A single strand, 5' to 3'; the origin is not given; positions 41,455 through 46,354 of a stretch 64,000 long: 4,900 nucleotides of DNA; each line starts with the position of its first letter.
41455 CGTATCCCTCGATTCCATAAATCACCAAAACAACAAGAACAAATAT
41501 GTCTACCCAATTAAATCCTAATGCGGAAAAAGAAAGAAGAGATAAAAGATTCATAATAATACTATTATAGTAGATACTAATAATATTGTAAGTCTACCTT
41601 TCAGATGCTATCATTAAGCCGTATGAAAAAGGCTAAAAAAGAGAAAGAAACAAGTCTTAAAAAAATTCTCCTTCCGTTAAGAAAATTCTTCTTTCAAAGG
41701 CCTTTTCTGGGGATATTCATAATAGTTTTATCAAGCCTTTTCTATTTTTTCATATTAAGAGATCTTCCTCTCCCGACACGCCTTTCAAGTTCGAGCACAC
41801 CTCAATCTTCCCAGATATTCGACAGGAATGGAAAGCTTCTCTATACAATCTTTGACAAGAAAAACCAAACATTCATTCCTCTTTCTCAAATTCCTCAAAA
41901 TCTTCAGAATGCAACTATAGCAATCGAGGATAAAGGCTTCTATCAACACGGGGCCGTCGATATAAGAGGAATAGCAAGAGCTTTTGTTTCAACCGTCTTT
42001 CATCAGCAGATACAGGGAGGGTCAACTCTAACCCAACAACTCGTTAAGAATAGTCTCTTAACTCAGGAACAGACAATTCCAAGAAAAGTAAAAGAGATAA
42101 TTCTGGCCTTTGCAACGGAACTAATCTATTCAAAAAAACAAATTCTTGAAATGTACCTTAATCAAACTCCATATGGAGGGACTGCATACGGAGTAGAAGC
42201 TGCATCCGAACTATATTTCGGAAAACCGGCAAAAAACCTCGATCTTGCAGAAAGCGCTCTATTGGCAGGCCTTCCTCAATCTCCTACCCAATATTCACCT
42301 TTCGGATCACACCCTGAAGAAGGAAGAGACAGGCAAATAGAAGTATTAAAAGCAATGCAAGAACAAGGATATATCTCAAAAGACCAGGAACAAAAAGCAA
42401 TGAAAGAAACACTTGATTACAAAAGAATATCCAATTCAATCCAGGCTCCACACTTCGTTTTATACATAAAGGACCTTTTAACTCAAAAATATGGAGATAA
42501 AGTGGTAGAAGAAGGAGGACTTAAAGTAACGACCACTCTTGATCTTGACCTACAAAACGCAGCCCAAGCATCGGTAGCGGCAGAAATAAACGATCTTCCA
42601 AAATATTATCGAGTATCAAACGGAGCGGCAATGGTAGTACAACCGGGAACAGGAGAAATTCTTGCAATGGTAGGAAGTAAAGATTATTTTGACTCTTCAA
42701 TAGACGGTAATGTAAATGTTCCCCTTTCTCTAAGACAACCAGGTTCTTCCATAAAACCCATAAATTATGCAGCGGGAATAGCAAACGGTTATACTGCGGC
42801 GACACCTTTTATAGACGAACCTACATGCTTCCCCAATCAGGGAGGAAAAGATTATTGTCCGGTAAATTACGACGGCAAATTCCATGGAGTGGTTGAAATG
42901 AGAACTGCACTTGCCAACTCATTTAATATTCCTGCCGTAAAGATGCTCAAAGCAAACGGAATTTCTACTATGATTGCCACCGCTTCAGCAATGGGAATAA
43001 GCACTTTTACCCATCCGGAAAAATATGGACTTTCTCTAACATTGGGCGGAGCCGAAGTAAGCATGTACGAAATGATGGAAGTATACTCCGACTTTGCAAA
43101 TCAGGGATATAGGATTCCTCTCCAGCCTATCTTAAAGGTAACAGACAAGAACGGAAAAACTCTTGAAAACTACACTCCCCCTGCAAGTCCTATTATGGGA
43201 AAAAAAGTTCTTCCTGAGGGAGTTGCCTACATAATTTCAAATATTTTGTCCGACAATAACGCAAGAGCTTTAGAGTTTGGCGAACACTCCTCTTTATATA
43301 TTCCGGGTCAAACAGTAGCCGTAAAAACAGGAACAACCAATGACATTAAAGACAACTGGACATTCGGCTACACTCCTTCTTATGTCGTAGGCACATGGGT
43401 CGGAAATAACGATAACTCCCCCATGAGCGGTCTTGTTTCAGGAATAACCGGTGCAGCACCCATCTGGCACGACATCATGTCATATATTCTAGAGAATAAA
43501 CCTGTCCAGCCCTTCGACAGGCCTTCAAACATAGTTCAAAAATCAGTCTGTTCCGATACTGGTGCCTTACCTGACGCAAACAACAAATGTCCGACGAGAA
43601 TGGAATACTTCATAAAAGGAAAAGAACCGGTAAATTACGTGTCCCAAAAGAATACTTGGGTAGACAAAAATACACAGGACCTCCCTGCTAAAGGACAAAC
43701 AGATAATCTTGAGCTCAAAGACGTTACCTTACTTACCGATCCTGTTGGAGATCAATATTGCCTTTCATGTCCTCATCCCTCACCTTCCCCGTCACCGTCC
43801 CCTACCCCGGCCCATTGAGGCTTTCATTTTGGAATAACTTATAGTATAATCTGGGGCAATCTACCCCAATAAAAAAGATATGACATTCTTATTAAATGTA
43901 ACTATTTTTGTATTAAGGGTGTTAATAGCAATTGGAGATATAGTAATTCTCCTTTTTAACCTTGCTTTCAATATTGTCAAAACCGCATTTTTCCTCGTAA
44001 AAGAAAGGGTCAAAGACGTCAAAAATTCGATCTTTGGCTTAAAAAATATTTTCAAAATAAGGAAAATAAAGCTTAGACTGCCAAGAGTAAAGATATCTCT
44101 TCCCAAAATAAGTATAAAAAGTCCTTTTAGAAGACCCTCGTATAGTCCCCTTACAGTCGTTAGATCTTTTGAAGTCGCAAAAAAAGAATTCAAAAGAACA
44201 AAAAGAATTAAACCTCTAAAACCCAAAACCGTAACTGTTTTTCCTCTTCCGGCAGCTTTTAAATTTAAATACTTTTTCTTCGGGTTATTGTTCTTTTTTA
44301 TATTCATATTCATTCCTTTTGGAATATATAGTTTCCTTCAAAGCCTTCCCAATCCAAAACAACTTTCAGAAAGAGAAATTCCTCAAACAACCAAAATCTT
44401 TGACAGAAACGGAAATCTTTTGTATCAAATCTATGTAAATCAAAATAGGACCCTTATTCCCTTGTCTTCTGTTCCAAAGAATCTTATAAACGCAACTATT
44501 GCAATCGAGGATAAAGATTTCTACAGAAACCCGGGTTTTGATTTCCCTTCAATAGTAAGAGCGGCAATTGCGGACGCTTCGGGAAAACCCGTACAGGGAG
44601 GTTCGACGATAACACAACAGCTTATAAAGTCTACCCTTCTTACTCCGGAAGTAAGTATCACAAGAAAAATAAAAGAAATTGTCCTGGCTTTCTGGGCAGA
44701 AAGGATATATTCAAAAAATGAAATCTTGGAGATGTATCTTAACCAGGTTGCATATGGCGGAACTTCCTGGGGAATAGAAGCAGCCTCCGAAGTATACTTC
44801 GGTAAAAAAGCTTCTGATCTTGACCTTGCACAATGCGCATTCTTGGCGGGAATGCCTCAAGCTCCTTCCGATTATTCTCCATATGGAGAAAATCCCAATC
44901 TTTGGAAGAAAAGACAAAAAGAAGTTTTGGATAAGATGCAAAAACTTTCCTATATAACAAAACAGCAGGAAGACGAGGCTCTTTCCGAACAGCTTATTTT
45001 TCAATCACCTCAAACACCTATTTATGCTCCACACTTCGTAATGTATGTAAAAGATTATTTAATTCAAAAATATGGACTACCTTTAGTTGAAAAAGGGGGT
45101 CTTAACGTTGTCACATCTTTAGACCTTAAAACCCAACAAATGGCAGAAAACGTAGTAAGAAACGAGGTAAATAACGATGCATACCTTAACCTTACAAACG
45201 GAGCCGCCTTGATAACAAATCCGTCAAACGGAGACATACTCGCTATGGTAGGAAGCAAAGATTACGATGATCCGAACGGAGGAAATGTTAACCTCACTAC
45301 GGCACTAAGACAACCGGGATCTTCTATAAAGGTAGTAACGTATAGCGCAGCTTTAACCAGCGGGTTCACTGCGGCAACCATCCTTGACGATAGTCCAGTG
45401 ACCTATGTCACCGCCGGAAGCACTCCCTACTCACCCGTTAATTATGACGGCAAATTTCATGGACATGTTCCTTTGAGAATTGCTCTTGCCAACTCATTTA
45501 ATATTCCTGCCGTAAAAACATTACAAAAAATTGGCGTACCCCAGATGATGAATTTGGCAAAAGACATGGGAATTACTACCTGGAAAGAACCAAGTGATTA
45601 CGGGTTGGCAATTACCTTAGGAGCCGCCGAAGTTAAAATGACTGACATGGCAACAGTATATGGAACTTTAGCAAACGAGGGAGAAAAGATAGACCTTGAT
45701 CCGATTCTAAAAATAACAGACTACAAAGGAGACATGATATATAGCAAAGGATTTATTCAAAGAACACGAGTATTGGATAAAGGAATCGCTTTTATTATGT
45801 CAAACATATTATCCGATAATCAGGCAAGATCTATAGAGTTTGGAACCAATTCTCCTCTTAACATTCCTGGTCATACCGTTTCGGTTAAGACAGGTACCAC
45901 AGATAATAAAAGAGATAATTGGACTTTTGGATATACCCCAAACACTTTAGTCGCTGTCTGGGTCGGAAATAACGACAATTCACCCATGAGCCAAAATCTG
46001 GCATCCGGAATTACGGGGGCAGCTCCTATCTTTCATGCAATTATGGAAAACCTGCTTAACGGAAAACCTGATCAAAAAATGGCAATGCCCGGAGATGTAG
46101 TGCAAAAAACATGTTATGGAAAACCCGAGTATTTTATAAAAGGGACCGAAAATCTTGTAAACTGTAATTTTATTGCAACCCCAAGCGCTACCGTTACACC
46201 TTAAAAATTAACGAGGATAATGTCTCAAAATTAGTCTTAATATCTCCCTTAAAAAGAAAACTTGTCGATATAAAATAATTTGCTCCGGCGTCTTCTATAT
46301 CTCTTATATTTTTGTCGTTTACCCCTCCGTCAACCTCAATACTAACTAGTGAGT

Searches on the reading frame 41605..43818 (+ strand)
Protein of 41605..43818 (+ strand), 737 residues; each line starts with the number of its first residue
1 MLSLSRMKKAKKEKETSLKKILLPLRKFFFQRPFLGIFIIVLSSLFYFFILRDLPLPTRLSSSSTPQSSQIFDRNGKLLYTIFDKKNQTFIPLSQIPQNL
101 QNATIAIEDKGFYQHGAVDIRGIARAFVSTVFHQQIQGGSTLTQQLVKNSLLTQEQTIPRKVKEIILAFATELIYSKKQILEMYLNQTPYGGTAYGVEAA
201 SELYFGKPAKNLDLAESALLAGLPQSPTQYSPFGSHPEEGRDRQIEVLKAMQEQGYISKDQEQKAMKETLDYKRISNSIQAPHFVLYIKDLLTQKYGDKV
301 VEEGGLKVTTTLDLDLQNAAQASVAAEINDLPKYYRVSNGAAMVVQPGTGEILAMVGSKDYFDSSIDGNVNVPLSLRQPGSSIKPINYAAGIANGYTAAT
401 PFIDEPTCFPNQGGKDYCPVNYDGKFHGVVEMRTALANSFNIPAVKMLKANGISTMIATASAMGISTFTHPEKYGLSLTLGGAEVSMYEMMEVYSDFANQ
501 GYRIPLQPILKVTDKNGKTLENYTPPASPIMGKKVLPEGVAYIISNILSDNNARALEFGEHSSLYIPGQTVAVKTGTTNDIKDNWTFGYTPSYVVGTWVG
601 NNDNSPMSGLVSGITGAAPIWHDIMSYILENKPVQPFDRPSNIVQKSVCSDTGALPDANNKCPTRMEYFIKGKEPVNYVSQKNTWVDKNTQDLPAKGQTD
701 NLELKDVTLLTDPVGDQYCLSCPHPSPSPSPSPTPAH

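Call 100: search_protein_families(library=pfam, proteins=[window:41605-43818:+], max_evalue=0.01)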
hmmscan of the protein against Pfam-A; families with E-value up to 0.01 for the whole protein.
window:41605-43818:+ (737 aa): 2 families
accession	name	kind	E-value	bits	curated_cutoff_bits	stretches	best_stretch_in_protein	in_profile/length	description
PF00912.28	Transgly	-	4.5e-62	209.1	27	1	76-252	2-178/178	Transglycosylase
PF00905.27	Transpeptidase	-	5e-21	75.6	22.1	1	340-625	1-298/299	Penicillin binding protein transpeptidase domain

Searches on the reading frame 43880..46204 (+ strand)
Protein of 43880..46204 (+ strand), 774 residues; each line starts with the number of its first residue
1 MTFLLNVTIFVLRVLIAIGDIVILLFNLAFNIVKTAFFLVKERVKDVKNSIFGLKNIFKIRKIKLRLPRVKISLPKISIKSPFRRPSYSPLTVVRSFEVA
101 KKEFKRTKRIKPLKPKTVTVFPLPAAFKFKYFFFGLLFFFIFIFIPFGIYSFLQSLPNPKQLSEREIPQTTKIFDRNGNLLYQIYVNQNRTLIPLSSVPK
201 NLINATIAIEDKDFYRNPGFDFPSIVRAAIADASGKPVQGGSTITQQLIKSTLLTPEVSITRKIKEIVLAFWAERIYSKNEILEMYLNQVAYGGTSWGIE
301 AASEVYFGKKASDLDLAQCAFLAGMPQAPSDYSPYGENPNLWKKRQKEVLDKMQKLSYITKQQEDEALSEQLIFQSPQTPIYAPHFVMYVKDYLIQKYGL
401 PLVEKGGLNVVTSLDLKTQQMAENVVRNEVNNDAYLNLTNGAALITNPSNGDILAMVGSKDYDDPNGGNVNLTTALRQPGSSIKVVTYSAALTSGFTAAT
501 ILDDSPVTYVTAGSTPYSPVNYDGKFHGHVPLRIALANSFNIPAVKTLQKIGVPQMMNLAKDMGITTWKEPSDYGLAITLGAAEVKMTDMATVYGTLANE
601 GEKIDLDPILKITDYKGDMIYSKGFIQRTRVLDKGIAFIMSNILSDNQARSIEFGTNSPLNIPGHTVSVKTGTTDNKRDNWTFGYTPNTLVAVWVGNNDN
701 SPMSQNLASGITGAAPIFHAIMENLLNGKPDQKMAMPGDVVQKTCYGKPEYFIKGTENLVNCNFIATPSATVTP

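Call 100: search_protein_families(library=pfam, proteins=[window:43880-46204:+], max_evalue=0.01)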
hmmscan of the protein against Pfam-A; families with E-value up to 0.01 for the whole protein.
window:43880-46204:+ (774 aa): 2 families
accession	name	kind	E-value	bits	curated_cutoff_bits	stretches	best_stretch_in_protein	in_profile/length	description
PF00912.28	Transgly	-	1.7e-62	210.5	27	1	178-354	2-178/178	Transglycosylase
PF00905.27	Transpeptidase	-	3.6e-25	89.2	22.1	1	441-723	1-299/299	Penicillin binding protein transpeptidase domain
